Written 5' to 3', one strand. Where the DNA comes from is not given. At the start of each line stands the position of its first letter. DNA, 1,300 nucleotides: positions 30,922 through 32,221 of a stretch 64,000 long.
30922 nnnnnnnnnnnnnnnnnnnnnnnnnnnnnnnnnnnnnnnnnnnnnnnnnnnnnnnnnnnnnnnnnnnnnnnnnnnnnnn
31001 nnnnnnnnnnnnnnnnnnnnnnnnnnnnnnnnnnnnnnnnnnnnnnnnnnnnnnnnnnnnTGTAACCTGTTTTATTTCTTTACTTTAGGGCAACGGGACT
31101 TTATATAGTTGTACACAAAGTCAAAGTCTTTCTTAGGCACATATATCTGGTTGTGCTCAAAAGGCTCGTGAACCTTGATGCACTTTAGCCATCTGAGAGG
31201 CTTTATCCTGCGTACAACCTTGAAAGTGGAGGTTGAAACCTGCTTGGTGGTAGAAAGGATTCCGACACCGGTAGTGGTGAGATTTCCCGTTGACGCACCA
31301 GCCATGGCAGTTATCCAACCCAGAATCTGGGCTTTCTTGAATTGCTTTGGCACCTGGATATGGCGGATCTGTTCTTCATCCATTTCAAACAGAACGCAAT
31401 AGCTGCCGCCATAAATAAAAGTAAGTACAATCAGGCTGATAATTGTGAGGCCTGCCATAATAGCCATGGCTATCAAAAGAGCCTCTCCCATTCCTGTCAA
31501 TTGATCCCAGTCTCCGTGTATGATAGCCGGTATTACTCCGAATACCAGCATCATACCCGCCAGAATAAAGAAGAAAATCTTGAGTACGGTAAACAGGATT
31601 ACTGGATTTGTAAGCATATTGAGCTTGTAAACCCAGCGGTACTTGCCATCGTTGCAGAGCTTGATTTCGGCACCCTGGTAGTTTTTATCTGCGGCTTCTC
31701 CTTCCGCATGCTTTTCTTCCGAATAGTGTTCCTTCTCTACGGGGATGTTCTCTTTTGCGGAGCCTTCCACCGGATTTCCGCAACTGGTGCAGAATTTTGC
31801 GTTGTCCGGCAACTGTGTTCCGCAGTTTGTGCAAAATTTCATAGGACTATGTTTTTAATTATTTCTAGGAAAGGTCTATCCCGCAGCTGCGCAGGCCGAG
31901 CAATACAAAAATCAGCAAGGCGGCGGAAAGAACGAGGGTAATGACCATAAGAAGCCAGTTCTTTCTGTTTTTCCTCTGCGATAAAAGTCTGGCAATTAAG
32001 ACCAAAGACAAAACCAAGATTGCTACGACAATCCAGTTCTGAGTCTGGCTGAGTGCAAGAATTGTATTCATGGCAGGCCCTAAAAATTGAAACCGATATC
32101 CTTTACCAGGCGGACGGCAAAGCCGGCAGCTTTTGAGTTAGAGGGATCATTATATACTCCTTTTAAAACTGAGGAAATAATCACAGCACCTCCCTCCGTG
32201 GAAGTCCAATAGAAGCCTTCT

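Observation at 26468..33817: Compact operon of uncharacterised membrane proteins: two zinc-ribbon proteins bracket a 1259-aa giant, with a lectin-like lipoprotein and a mini-TM protein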

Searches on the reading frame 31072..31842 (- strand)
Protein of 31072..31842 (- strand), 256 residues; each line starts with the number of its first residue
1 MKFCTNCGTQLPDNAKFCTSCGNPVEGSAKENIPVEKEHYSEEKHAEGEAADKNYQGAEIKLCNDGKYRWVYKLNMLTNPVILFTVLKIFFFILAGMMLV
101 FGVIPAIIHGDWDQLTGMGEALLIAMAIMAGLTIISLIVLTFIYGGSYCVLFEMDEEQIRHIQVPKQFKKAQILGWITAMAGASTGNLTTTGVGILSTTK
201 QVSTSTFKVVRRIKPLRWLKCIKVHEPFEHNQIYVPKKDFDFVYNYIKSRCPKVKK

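Call 3: search_protein_families(library=pfam, proteins=[window:31072-31842:-], max_evalue=1)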
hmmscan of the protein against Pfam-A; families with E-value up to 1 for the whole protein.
window:31072-31842:- (256 aa): 13 families
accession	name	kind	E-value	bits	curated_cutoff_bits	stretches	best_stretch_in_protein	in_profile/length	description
PF13240.11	Zn_Ribbon_1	-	4.1e-10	39.5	25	1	3-25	1-23/23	zinc-ribbon domain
PF12773.13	DZR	-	1.1e-05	25.9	27.3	1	4-26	1-23/45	Double zinc ribbon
PF14803.11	Zn_ribbon_Nudix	-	0.00081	19.7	25.6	1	16-27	1-12/34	Nudix N-terminal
PF18912.6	DZR_2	-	0.0012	19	27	1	2-28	22-49/56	Double zinc ribbon domain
PF13248.11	Zn_ribbon_3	-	0.0095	15.8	27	1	2-24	3-25/26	zinc-ribbon domain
PF17032.10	Zn_ribbon_15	-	0.016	16.4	28.9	1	2-22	53-73/73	zinc-ribbon family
PF11781.13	Zn_ribbon_RRN7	-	0.068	13.3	27.1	0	2-10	22-30/32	Zinc-finger of RNA-polymerase I-specific TFIIB, Rrn7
PF20990.2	DUF2207_C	-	0.15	12.2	33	1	75-145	132-187/247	Predicted membrane protein (DUF2207) C-terminal domain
PF01529.25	DHHC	-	0.16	12.5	28.7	1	2-25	6-29/133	DHHC palmitoyltransferase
PF14149.11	YhfH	-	0.18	12.1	27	0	15-26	13-24/37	YhfH-like protein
PF16919.11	PknG_rubred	-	0.34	11.4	28.5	1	11-32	32-53/74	Protein kinase G rubredoxin domain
PF24460.1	DUF7575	-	0.37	10.6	28.5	1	4-26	6-28/28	Domain of unknown function (DUF7575)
PF02150.21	Zn_ribbon_RPB9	-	0.4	11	25.2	0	16-23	2-9/36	RNA polymerases M/15 Kd subunit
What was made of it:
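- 31072..31842 (-): Gene C, 256 aa: zinc ribbon (31768-31836), DGKYRW motif, two-helix membrane hairpin (31423-31578) and a conserved cytoplasmic C-terminal domain. It is the conserved partner of D. PF13240 at E 4e-10 (call 3).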

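Call 4: search_protein_families(library=ncbifam, proteins=[window:31072-31842:-], max_evalue=1)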
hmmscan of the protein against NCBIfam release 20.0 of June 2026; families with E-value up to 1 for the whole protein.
window:31072-31842:- (256 aa): 4 families
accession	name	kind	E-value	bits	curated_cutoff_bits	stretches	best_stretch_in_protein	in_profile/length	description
NF045510.1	4Cys_prefix_kin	domain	4.5e-06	26.8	24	2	12-24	13-25/26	4-Cys prefix domain-containing protein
NF053815.1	teico_TcaA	equivalog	0.017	14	550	1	1-42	1-41/463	membrane-associated protein TcaA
TIGR01384.1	TFS_arch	equivalog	0.053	14.2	64.75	1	2-68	1-69/101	transcription factor S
NF049861.1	SCO2400_fam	subfamily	0.16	12.6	55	1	1-52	1-51/136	SCO2400 family protein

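Call 5: search_protein_families(library=padloc, proteins=[window:31072-31842:-], max_evalue=1)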
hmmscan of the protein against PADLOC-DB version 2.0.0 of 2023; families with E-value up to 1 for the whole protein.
window:31072-31842:- (256 aa): 2 families
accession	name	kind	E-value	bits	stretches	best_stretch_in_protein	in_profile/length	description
PDLC02976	WH_III-A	-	0.0051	15.5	1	187-238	55-99/104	-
PDLC04062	PD-T4-6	-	0.081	9.9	1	1-25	1-28/450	-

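Call 19: search_protein_families(library=phrogs, proteins=[window:31072-31842:-], max_evalue=1)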
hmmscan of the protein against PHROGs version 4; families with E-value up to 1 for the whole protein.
window:31072-31842:- (256 aa): 11 families
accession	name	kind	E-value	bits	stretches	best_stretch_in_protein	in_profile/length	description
phrog_2546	-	unknown function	1e-06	30.1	1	3-45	2-44/180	-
phrog_16989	-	moron, auxiliary metabolic gene and host takeover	0.00046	21.2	1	2-29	7-34/122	membrane protein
phrog_10714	-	unknown function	0.0025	19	1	2-31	74-105/109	-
phrog_9700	-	unknown function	0.04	13.8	1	2-42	7-46/483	-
phrog_4852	-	unknown function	0.049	14.3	1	2-42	14-56/194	-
phrog_16447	-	unknown function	0.11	13.3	1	2-32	28-55/160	-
phrog_19315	-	unknown function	0.16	12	1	4-25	287-311/348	-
phrog_12855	-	moron, auxiliary metabolic gene and host takeover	0.45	10.4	0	1-51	5-50/333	membrane protein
phrog_22898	-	unknown function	0.57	11.3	1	1-98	1-92/163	-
phrog_27136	-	unknown function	0.59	10.6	1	1-32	1-31/224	-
phrog_14275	-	unknown function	0.69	10.6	0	3-25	5-27/178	-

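Call 34: find_homologous_proteins(query=window:31072-31842:-)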
Query window:31072-31842:- (256 aa): 755 proteins with E <= 0.001 among 1219 candidates; the best 120 are listed.
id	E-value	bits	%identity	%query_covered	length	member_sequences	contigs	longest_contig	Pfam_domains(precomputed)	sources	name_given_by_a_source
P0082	3.0e-161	553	93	100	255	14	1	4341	PF13240.12,PF12773.14,PF13248.12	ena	-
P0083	1.7e-150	517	89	100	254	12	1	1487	PF13240.12,PF13248.12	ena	-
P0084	2.8e-147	507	87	100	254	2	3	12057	PF13240.12,PF12773.14,PF13248.12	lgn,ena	-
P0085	2.0e-138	478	80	100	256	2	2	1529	PF13240.12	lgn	-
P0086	2.1e-131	455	76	100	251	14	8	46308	PF13240.12,PF12773.14,PF13248.12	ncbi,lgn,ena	-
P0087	5.7e-129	447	75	100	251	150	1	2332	PF13240.12,PF12773.14,PF13248.12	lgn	-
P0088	3.4e-121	421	70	100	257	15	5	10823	PF13240.12,PF13248.12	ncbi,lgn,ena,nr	ncbi:MAG: zinc ribbon domain-containing protein [Bacteroidales bacterium]|nr:zinc ribbon domain-cont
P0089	4.6e-117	408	72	100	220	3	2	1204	-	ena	-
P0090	9.9e-95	335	56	100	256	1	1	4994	PF13240.12,PF12773.14,PF13248.12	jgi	-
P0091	6.6e-82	293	54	100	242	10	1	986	PF13240.12,PF12773.14,PF13248.12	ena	-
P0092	2.0e-81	291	53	100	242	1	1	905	PF13240.12,PF12773.14,PF13248.12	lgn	-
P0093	2.1e-81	291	53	100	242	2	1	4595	PF13240.12,PF12773.14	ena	-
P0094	5.3e-81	290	55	100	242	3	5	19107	PF13240.12,PF13248.12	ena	-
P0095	5.8e-81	290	53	100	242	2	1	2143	PF13240.12,PF12773.14,PF13248.12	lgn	-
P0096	3.1e-80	287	54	100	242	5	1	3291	PF13240.12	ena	-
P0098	1.2e-79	285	54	100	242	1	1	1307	PF13240.12,PF12773.14,PF13248.12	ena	-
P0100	3.3e-78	281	51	100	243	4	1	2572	PF13240.12,PF12773.14,PF13248.12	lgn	-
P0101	4.1e-78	280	53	100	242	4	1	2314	PF13240.12,PF12773.14,PF13248.12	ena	-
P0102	4.4e-78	280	53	100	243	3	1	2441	PF13240.12,PF12773.14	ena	-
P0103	1.1e-77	279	53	100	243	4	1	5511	PF13240.12,PF12773.14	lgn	-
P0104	1.3e-77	279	51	100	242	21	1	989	PF13240.12,PF12773.14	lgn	-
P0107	3.9e-77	277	53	100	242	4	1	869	PF13240.12,PF12773.14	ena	-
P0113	7.6e-76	273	51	100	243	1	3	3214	PF13240.12,PF13248.12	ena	-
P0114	9.0e-76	273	50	99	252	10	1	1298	PF13240.12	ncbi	-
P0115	1.6e-75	272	53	100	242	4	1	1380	PF13240.12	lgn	-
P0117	2.1e-75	271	51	100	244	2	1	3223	PF13240.12,PF13248.12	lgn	-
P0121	3.7e-74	267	50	100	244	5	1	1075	PF13240.12,PF13248.12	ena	-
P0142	3.4e-69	251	49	100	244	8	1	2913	PF13240.12,PF12773.14,PF13248.12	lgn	-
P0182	8.3e-67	243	46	99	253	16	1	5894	PF13240.12,PF12773.14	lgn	-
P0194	4.0e-66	241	45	100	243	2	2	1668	PF13240.12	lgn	-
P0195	4.1e-66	241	46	99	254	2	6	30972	PF13240.12,PF13248.12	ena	-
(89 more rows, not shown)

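Call 76: search_solved_structures(query=A8, max_evalue=10, show_alignments=0)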
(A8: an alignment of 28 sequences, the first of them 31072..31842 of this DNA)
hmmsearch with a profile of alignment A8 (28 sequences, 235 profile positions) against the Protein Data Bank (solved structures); distinct sequences matched with E-value up to 10: 7.
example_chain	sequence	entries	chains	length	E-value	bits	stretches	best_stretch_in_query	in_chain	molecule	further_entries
7dtd_A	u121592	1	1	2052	0.01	18.3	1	98-184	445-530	Sodium channel protein type 1 subunit alpha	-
7w77_D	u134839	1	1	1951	0.013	18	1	98-191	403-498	Sodium channel protein type 3 subunit alpha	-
7w7f_D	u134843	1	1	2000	0.014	17.9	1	98-191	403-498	Sodium channel protein type 3 subunit alpha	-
6j8e_A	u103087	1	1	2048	0.03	16.8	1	98-180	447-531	Sodium channel protein type 2 subunit alpha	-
7coy_aB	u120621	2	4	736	0.34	13.4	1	32-82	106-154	Photosystem I P700 chlorophyll a apoprotein A2 | Photosystem I P740 chlorophyll a apoprotein A2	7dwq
9eys_B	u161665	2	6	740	1.3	11.5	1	35-81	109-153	Photosystem I P700 chlorophyll a apoprotein A2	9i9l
9lle_O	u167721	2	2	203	3.7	10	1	46-121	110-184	De novo designed GPCR exoframe modulator targeting TM1/2/4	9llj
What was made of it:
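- Tried and rejected: The C family gave chance membrane matches (call 76).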

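Call 77: search_protein_families(library=pfam, alignment_id=A8, max_evalue=1)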
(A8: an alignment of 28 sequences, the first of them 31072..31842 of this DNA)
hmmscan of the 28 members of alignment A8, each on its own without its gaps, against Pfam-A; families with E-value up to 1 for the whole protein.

A. member 1, window:31072-31842:- (256 aa): 13 families
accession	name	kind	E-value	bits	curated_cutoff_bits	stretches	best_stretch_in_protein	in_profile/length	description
PF13240.11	Zn_Ribbon_1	-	4.1e-10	39.5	25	1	3-25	1-23/23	zinc-ribbon domain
PF12773.13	DZR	-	1.1e-05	25.9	27.3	1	4-26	1-23/45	Double zinc ribbon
PF14803.11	Zn_ribbon_Nudix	-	0.00081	19.7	25.6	1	16-27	1-12/34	Nudix N-terminal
PF18912.6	DZR_2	-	0.0012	19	27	1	2-28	22-49/56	Double zinc ribbon domain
PF13248.11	Zn_ribbon_3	-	0.0095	15.8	27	1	2-24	3-25/26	zinc-ribbon domain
PF17032.10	Zn_ribbon_15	-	0.016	16.4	28.9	1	2-22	53-73/73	zinc-ribbon family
PF11781.13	Zn_ribbon_RRN7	-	0.068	13.3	27.1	0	2-10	22-30/32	Zinc-finger of RNA-polymerase I-specific TFIIB, Rrn7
PF20990.2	DUF2207_C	-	0.15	12.2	33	1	75-145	132-187/247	Predicted membrane protein (DUF2207) C-terminal domain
PF01529.25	DHHC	-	0.16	12.5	28.7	1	2-25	6-29/133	DHHC palmitoyltransferase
PF14149.11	YhfH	-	0.18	12.1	27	0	15-26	13-24/37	YhfH-like protein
PF16919.11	PknG_rubred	-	0.34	11.4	28.5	1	11-32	32-53/74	Protein kinase G rubredoxin domain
PF24460.1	DUF7575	-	0.37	10.6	28.5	1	4-26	6-28/28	Domain of unknown function (DUF7575)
PF02150.21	Zn_ribbon_RPB9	-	0.4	11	25.2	0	16-23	2-9/36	RNA polymerases M/15 Kd subunit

B. families by the number of members that match (of 28 scanned): 71 families (the first 25 are shown)
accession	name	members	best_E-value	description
PF13240.11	Zn_Ribbon_1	11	1.4e-10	zinc-ribbon domain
PF13248.11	Zn_ribbon_3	10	1.5e-07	zinc-ribbon domain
PF12773.13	DZR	10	1e-06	Double zinc ribbon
PF14803.11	Zn_ribbon_Nudix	10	0.00019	Nudix N-terminal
PF18912.6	DZR_2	10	0.0012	Double zinc ribbon domain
PF17032.10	Zn_ribbon_15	10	0.0018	zinc-ribbon family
PF24460.1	DUF7575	9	0.00099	Domain of unknown function (DUF7575)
PF24463.1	DUF7577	8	0.0022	Domain of unknown function (DUF7577)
PF09297.16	Zn_ribbon_NUD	7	0.00015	NADH pyrophosphatase zinc ribbon domain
PF19942.4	DUF6404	5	0.0064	Family of unknown function (DUF6404)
PF14149.11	YhfH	5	0.015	YhfH-like protein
PF01529.25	DHHC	4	0.028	DHHC palmitoyltransferase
PF08271.17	Zn_Ribbon_TF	4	0.028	TFIIB zinc-binding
PF20990.2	DUF2207_C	4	0.052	Predicted membrane protein (DUF2207) C-terminal domain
PF11781.13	Zn_ribbon_RRN7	4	0.068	Zinc-finger of RNA-polymerase I-specific TFIIB, Rrn7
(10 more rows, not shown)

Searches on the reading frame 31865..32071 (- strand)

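Call 3: search_protein_families(library=pfam, proteins=[window:31865-32071:-], max_evalue=1)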
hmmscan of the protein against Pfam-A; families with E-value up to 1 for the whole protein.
window:31865-32071:- (68 aa): 22 families
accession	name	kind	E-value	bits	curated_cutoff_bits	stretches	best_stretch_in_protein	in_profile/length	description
PF09913.15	DUF2142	-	0.0035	16.6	30.1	1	1-58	163-225/395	Predicted membrane protein (DUF2142)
PF14264.12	Glucos_trans_II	-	0.0057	16.3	30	1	10-57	241-290/317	Glucosyl transferase GtrII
PF11992.13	TgpA_N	-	0.015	14.7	30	1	3-56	9-67/333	TgpA N-terminal domain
PF16927.11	HisKA_7TM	-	0.019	15.3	28.6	1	14-67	142-198/224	N-terminal 7TM region of histidine kinase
PF20128.4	DUF6518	-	0.048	13.6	25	1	5-58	146-200/204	Family of unknown function (DUF6518)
PF06181.16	Urate_ox_N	-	0.059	13.2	26.9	1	6-54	243-292/295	Urate oxidase N-terminal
PF11190.13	DUF2976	-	0.064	13.6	28.2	1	15-57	36-78/87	Protein of unknown function (DUF2976)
PF13567.11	DUF4131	-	0.075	13.2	31.6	1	13-53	7-46/165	Domain of unknown function (DUF4131)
PF12669.12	FeoB_associated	-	0.078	13.7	27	1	11-38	1-26/44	FeoB-associated Cys-rich membrane protein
PF01252.23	Peptidase_A8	-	0.1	13.3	25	1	6-52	44-94/142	Signal peptidase (SPase) II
PF15108.11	TMEM37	-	0.11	12.9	31.7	1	3-58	83-143/182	Voltage-dependent calcium channel gamma-like subunit protein family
PF17159.10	MASE3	-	0.22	11.5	31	1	10-56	76-122/226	Membrane-associated sensor domain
PF12725.13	DUF3810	-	0.22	11.3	28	1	7-58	22-76/311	Protein of unknown function (DUF3810)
PF19868.4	DUF6341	-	0.24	11.5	26.4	0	37-47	14-24/50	Family of unknown function (DUF6341)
PF19529.4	DUF6057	-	0.25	10.6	29.8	1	16-55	165-203/569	Family of unknown function (DUF6057)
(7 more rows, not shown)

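Call 4: search_protein_families(library=ncbifam, proteins=[window:31865-32071:-], max_evalue=1)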
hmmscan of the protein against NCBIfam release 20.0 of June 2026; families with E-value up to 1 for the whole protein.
window:31865-32071:- (68 aa): 10 families
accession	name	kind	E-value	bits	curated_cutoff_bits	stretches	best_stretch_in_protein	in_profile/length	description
NF058595.1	invert_tail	domain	0.004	17.5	37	1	12-64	23-73/113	lipo-invert putative C-terminal anchoring domain-containing protein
NF011926.0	PRK15397.1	subfamily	0.0083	16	335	1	17-60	165-204/239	nicotinamide riboside transporter PnuC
NF051875.1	glycan_WsfD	subfamily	0.036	12.8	80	1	4-56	188-239/452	glycan biosynthesis hexose transferase WsfD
NF051484.1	AGROH133_08824_fam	exception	0.047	14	120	1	5-57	68-125/126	AGROH133_08824 family phage infection protein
TIGR03753.1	blh_monoox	subfamily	0.13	11.8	95.25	1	7-54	125-172/260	beta-carotene 15,15'-dioxygenase, Brp/Blh family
TIGR04104.1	cxxc_20_cxxc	subfamily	0.18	12.2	45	1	6-55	36-83/93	TIGR04104 family putative zinc finger protein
NF041560.1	T6SS_Burk_ExIF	subfamily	0.19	11.4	90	1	11-61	131-183/234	putative type VI secretion system effector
NF033631.1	SLATT_5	subfamily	0.26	10.7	60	1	7-57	19-72/180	SLATT domain-containing protein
NF051849.1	LCP_trans_Cps2A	equivalog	0.79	8.8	650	1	4-57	36-85/477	LCP family glycopolymer transferase CpsA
NF005808.0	PRK07668.1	subfamily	0.91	8.9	232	0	3-57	169-217/254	hypothetical protein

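Call 5: search_protein_families(library=padloc, proteins=[window:31865-32071:-], max_evalue=1)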
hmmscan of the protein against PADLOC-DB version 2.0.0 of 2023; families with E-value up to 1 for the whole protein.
window:31865-32071:- (68 aa): 1 family
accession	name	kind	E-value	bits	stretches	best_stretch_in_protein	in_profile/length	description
PDLC01168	CARF_2M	-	0.29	8.9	1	8-56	8-54/200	"CARF, 2 TMs"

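Call 19: search_protein_families(library=phrogs, proteins=[window:31865-32071:-], max_evalue=1)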
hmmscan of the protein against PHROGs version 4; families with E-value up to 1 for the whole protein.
window:31865-32071:- (68 aa): 6 families
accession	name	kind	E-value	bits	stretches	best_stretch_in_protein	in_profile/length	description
phrog_1129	-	lysis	0.0062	17.5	1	16-57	11-52/86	holin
phrog_1322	-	moron, auxiliary metabolic gene and host takeover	0.0064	17.6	1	7-49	19-61/87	membrane protein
phrog_200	-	other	0.15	12.1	1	9-63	40-100/379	lipoprotein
phrog_11491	-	unknown function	0.16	12.9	1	14-59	34-76/198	-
phrog_2087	-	unknown function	0.26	11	1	13-58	4-50/360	-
phrog_1367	-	unknown function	0.43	11.4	1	13-33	3-23/48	-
